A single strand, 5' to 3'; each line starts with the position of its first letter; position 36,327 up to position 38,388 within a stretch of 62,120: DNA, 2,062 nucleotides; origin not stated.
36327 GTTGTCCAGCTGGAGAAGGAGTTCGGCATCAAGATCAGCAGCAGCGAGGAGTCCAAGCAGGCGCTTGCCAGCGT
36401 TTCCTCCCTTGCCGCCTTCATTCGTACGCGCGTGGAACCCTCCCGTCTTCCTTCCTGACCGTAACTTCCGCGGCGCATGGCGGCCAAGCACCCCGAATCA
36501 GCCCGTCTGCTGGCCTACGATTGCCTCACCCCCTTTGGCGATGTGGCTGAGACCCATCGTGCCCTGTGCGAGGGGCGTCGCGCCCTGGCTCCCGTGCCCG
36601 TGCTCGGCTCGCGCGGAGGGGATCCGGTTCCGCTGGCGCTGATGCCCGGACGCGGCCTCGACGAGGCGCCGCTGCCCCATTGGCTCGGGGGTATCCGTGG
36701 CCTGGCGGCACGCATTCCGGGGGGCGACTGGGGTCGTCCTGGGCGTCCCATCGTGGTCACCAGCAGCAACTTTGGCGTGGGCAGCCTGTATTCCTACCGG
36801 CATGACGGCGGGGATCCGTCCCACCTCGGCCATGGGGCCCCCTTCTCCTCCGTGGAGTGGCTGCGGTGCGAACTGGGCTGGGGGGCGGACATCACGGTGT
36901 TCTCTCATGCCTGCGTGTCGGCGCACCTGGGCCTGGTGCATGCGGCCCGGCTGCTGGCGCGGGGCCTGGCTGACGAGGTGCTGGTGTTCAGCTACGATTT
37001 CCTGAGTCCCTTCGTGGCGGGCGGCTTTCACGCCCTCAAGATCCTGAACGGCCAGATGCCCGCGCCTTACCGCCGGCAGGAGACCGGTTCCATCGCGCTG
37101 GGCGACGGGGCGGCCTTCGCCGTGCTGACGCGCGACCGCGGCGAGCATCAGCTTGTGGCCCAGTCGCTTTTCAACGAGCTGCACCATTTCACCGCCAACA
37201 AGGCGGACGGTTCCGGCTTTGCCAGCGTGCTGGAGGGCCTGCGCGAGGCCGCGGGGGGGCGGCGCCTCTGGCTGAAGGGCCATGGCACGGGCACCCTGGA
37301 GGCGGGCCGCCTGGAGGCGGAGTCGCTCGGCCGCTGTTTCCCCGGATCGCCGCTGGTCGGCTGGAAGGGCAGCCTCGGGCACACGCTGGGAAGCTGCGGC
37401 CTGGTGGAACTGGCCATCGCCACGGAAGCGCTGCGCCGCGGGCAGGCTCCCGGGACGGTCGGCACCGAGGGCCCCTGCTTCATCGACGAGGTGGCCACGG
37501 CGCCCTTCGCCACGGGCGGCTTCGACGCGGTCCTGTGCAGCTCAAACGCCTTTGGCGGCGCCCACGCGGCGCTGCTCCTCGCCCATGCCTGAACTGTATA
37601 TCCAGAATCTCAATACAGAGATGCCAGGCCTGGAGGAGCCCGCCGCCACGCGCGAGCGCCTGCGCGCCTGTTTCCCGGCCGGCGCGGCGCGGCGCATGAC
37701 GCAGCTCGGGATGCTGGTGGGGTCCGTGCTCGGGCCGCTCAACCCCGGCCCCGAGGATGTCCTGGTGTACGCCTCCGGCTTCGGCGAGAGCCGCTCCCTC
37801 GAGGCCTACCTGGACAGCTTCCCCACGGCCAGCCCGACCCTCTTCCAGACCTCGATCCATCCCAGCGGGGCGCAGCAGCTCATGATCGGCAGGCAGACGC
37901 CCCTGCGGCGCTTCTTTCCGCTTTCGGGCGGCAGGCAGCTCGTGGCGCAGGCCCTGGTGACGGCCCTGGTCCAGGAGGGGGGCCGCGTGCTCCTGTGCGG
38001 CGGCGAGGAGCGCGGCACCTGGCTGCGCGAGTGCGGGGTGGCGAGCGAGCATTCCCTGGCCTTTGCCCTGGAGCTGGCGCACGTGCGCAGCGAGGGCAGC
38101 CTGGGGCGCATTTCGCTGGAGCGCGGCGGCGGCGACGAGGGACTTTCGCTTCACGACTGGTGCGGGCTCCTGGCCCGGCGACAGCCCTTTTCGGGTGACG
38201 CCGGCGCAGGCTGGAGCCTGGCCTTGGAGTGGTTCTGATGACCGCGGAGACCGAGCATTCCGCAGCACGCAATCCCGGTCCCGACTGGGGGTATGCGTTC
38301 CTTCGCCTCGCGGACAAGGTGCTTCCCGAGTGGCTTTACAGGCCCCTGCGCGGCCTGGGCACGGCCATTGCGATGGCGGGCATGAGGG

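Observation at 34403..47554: Aryl-polyene / xanthomonadin-like type II PKS-lipid gene cluster with atypical content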

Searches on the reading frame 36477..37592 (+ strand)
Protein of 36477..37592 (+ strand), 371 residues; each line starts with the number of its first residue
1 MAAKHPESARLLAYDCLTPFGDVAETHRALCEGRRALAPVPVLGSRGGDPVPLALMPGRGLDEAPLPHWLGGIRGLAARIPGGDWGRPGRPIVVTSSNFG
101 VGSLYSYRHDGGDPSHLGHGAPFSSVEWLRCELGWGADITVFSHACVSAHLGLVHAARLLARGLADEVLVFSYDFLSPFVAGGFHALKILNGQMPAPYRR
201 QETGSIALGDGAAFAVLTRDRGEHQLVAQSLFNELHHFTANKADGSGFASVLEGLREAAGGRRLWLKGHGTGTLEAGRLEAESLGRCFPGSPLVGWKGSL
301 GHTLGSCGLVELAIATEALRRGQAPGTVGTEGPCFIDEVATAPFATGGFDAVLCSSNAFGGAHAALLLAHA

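Call 3: search_protein_families(library=pfam, proteins=[window:36477-37592:+], max_evalue=0.01)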
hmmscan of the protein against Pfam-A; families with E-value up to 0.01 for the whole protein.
window:36477-37592:+ (371 aa): 3 families
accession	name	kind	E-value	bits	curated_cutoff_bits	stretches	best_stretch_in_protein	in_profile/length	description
PF02801.28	Ketoacyl-synt_C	-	5.9e-08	33.2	20.8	1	237-329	16-117/119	Beta-ketoacyl synthase, C-terminal domain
PF08545.16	ACP_syn_III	-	0.00014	22.1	24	1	143-227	4-72/80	3-Oxoacyl-[acyl-carrier-protein (ACP)] synthase III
PF00109.32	ketoacyl-synt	-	0.0055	16.8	20.8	0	142-220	170-249/252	Beta-ketoacyl synthase, N-terminal domain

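Call 5: search_protein_families(library=ncbifam, proteins=[window:36477-37592:+], max_evalue=0.01)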
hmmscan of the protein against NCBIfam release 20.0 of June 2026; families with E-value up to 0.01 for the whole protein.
window:36477-37592:+ (371 aa): 12 families
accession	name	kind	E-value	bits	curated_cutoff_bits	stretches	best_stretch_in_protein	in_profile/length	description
NF006618.0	PRK09185.1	subfamily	3.1e-28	98.9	407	1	124-370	139-392/394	beta-ketoacyl-ACP synthase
NF004618.0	PRK05952.1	equivalog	7.8e-18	64.5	455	1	143-370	144-382/384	beta-ketoacyl-ACP synthase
NF058662.1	cispenta_AmcF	equivalog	7.6e-15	54.8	325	1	140-368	123-367/369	cispentacin biosynthesis acyltransferase subunit AmcF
NF005589.0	PRK07314.1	subfamily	6.8e-14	51.4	387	1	140-369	158-410/413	beta-ketoacyl-ACP synthase II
TIGR03150.1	fabF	equivalog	7.7e-14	51.2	493.75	1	140-368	155-406/407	beta-ketoacyl-ACP synthase II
NF006434.0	PRK08722.1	equivalog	9.6e-10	37.9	759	1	138-368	157-411/414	beta-ketoacyl-ACP synthase II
NF006274.0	PRK08439.1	equivalog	9.6e-10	37.8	621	1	144-367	160-402/406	beta-ketoacyl-ACP synthase II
NF004970.0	PRK06333.1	subfamily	1.1e-07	31.1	525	1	139-368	166-419/424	beta-ketoacyl-ACP synthase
NF006587.0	PRK09116.1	equivalog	9.9e-07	27.9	470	1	194-368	218-404/408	beta-ketoacyl-ACP synthase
NF005076.0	PRK06501.1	equivalog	5.3e-06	25.6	629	1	265-370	311-422/425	beta-ketoacyl-ACP synthase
NF005916.1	PRK07910.1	equivalog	0.00071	18.6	560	1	197-368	230-415/418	KasA/KasB family beta-ketoacyl-ACP synthase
NF005490.0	PRK07103.1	equivalog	0.0035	16.4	445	0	145-370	168-412/414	polyketide beta-ketoacyl:acyl carrier protein synthase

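Call 28: search_solved_structures(query=window:36477-37592:+, max_evalue=0.001, show_alignments=2)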
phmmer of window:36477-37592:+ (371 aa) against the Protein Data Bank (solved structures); distinct sequences matched with E-value up to 0.001: 50.
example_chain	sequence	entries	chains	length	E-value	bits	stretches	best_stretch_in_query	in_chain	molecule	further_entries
1b3n_A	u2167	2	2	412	1.2e-15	60.9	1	140-367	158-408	PROTEIN (KETOACYL ACYL CARRIER PROTEIN SYNTHASE 2) | BETA-KETOACYL ACP SYNTHASE II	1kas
6okg_A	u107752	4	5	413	1.2e-15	60.9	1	140-367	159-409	3-oxoacyl-[acyl-carrier-protein] synthase 2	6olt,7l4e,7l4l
2gfw_A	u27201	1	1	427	1.3e-15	60.8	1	140-367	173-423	3-oxoacyl-[acyl-carrier-protein] synthase 2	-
2gfy_A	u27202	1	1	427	3.9e-15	59.2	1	140-367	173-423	3-oxoacyl-[acyl-carrier-protein] synthase 2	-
7f28_B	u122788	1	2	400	5.3e-15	58.8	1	128-367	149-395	Putative 3-oxoacyl-[ACP] synthase FabV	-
3hnz_A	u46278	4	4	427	9.8e-15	57.9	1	138-367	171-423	3-oxoacyl-[acyl-carrier-protein] synthase 2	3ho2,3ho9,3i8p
2gfv_A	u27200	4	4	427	1.8e-14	57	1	147-367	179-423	3-oxoacyl-[acyl-carrier-protein] synthase 2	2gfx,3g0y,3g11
4r8e_A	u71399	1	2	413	1.8e-14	57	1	140-367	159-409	3-oxoacyl-[acyl-carrier-protein] synthase 2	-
9lpl_A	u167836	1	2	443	2e-14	56.9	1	147-367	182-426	3-oxoacyl-[acyl-carrier-protein] synthase 2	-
3e60_A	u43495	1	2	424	4.7e-13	52.3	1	145-368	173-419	3-oxoacyl-[acyl-carrier-protein ] synthase II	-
6qsp_A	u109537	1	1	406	8.4e-13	51.5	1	141-331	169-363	Beta-ketoacyl synthase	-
4jrh_A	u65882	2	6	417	1.7e-12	50.5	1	141-368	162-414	3-oxoacyl-[acyl-carrier-protein] synthase 2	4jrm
8z5c_A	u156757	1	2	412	2.1e-12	50.2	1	144-367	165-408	3-oxoacyl-[acyl-carrier-protein] synthase 2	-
8z5d_A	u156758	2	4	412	1.5e-11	47.4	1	144-367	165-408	3-oxoacyl-[acyl-carrier-protein] synthase 2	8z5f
8z5e_A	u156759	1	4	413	1.5e-11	47.4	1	144-367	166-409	3-oxoacyl-[acyl-carrier-protein] synthase 2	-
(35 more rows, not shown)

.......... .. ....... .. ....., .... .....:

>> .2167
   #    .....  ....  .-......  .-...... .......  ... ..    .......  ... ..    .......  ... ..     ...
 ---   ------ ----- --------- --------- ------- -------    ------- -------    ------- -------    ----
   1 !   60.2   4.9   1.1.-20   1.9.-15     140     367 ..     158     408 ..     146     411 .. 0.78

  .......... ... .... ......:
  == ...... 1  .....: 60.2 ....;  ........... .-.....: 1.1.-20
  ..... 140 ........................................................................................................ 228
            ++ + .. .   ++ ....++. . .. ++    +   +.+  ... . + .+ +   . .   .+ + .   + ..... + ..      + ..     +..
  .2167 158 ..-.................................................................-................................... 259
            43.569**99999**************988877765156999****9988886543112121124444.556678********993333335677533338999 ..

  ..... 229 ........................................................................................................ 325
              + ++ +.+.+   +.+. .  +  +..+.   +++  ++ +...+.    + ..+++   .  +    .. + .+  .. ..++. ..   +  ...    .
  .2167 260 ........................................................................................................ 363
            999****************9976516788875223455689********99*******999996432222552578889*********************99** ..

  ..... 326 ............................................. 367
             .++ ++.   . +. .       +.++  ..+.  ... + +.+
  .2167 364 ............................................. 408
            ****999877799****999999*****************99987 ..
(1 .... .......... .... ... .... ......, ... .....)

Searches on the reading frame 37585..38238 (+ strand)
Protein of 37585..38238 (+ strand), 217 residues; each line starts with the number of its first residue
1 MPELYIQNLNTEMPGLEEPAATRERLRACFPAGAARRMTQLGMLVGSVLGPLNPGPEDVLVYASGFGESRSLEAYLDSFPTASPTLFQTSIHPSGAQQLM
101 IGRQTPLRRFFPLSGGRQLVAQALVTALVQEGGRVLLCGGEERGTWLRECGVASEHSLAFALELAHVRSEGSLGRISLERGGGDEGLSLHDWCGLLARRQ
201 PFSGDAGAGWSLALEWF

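Call 5: search_protein_families(library=ncbifam, proteins=[window:37585-38238:+], max_evalue=0.01)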
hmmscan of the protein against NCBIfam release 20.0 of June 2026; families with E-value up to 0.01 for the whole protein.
window:37585-38238:+ (217 aa): 0 families

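Call 8: search_protein_families(library=pfam, proteins=[window:37585-38238:+], max_evalue=1)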
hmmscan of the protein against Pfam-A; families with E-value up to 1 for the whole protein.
window:37585-38238:+ (217 aa): 1 family
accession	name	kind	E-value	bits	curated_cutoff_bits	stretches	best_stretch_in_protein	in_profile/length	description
PF13723.12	Ketoacyl-synt_2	-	1.5e-05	25.2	25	1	28-140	20-138/223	Beta-ketoacyl synthase, N-terminal domain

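Call 29: search_solved_structures(query=window:37585-38238:+, max_evalue=10, show_alignments=2)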
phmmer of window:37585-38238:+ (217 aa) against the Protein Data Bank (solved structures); distinct sequences matched with E-value up to 10: 2.
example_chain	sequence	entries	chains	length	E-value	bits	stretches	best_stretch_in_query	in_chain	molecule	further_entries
7f28_A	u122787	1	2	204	0.0022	20.9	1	28-109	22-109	Ketoacyl_synth_N domain-containing protein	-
3frp_A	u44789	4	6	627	1.3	11.8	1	56-99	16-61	Cobra venom factor alpha chain | Cobra venom factor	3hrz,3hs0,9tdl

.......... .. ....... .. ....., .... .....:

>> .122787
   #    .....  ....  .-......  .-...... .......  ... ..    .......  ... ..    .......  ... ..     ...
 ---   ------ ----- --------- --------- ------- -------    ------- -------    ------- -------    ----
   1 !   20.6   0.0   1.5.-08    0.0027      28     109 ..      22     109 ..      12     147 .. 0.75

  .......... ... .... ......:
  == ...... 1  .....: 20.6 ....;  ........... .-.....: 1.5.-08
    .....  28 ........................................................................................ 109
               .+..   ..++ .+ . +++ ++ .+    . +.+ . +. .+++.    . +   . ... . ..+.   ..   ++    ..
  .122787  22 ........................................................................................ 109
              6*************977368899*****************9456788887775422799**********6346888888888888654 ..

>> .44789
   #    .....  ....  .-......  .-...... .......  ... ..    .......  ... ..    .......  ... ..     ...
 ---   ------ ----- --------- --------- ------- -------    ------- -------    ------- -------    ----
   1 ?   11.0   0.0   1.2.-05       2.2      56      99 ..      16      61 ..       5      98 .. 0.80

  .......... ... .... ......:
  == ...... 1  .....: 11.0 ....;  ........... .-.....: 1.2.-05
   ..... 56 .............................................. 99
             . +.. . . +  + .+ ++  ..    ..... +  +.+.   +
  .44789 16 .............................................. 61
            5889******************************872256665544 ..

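Call 39: search_solved_structures(query=A3, max_evalue=10, show_alignments=1)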
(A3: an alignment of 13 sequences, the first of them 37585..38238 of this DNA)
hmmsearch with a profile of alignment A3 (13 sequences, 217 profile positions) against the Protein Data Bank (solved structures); distinct sequences matched with E-value up to 10: 3.
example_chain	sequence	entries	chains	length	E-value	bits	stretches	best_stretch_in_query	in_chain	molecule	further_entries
6qsp_B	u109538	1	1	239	6.3e-08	35.9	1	29-171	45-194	Uncharacterized protein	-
7f28_A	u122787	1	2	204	6.9e-06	29.3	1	29-142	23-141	Ketoacyl_synth_N domain-containing protein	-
3ez0_A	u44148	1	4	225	0.93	12.5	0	15-43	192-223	uncharacterized protein with ferritin-like fold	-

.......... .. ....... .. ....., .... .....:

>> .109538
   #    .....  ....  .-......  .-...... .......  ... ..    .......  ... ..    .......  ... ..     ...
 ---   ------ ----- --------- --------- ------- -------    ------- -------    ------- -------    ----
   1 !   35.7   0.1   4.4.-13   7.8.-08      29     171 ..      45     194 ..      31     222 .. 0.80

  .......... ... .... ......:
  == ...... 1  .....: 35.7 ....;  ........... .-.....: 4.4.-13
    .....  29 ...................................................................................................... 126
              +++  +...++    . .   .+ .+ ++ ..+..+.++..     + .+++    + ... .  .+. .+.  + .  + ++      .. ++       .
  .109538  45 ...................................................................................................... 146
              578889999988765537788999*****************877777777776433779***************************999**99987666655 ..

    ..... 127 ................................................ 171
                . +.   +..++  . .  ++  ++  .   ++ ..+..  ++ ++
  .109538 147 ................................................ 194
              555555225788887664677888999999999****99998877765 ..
